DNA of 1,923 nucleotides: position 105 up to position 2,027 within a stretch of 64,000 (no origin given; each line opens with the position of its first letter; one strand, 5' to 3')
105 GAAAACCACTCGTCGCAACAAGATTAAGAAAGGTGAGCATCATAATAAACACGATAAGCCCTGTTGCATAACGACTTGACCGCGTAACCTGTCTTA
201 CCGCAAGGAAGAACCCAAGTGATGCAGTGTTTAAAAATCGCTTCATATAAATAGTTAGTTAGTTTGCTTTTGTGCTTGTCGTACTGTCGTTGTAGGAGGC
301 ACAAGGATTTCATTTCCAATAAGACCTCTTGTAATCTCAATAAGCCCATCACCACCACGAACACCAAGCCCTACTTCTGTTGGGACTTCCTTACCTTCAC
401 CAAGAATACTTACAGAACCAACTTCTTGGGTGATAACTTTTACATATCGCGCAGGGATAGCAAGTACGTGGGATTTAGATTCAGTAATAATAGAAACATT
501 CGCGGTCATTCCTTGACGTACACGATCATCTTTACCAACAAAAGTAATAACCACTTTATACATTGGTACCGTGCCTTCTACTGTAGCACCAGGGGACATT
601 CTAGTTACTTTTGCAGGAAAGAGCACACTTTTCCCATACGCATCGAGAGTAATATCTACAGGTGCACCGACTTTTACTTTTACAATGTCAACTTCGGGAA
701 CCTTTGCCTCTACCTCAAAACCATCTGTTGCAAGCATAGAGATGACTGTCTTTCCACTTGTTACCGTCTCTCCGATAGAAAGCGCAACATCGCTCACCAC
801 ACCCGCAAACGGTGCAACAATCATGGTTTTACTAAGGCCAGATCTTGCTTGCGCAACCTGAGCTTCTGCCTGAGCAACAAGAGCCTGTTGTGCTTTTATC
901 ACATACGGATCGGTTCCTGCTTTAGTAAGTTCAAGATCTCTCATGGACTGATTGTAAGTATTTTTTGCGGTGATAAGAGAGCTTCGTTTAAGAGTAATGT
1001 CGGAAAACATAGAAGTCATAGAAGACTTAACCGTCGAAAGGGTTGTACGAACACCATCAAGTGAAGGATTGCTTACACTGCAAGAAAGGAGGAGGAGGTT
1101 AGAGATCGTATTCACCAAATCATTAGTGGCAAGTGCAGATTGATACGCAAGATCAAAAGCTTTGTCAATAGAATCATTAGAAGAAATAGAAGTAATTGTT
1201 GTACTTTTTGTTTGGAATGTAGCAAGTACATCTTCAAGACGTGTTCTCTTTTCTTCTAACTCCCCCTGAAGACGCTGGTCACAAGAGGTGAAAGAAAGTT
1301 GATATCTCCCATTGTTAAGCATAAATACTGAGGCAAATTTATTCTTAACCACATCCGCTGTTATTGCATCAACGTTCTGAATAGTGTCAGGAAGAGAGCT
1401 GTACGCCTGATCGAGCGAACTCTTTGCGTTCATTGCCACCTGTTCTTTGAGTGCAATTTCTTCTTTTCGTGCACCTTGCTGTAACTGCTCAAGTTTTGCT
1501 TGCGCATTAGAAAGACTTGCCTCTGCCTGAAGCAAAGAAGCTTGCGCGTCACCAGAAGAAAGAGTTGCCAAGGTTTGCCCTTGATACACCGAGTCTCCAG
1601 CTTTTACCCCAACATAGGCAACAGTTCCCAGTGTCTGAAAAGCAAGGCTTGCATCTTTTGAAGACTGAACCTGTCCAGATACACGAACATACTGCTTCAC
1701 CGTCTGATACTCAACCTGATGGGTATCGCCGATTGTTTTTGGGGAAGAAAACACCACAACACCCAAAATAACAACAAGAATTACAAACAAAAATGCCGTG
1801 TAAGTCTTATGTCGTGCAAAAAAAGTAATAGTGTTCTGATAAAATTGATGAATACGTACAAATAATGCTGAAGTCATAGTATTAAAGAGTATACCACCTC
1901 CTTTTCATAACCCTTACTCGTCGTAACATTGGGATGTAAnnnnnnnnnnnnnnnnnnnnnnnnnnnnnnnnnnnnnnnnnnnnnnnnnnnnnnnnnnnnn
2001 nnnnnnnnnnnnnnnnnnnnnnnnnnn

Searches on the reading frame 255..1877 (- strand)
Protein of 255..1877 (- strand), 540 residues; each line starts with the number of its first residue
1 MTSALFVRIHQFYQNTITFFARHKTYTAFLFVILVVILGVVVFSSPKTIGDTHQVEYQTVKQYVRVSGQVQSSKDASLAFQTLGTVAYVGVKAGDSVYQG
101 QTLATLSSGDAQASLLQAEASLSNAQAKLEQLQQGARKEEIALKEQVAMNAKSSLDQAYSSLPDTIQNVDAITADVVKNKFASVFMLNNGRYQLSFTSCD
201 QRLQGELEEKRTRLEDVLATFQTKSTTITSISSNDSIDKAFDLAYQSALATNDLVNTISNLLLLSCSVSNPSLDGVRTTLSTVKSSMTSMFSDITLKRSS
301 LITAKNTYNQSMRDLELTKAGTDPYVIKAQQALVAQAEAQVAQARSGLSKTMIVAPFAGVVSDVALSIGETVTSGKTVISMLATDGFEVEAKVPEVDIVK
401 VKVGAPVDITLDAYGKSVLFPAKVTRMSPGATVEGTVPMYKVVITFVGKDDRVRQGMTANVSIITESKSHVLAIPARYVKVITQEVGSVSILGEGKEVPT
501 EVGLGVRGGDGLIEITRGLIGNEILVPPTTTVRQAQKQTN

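Call 110: search_protein_families(library=pfam, proteins=[window:255-1877:-], max_evalue=0.00001)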
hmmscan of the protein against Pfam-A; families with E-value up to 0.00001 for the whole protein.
window:255-1877:- (540 aa): 2 families
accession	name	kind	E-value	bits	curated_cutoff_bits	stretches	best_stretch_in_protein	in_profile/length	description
PF13437.12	HlyD_3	-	1.6e-16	61.4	22.2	1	353-449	2-96/106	HlyD family secretion protein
PF16576.10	HlyD_D23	-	7.3e-13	48.7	30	1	298-459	53-214/214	Barrel-sandwich domain of CusB or HlyD membrane-fusion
